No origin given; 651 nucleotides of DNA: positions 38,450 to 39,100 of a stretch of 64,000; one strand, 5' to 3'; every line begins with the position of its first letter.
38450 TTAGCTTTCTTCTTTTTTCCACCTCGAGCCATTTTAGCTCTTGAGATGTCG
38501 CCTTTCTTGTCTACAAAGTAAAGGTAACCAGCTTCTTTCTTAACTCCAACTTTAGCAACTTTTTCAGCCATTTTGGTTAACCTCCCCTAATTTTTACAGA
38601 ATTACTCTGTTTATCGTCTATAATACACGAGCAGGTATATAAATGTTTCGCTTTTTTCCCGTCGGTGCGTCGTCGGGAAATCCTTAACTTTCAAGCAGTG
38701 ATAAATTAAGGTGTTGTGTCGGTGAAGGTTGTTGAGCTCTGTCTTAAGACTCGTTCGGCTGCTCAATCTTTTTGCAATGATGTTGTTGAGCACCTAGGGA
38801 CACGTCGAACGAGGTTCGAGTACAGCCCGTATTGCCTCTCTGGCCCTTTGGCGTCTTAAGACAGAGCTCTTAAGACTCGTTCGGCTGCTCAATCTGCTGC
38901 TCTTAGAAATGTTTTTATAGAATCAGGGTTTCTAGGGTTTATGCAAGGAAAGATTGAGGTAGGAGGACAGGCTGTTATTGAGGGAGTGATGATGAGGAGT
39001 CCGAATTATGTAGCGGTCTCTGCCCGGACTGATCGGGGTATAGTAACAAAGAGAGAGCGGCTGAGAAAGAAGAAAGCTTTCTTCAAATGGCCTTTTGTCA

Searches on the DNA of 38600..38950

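Call 65: search_rna_families(source=window, start=38600, end=38950, threshold=evalue, max_evalue=1)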
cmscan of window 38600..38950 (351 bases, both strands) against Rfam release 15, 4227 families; matches with E-value up to 1: 0.
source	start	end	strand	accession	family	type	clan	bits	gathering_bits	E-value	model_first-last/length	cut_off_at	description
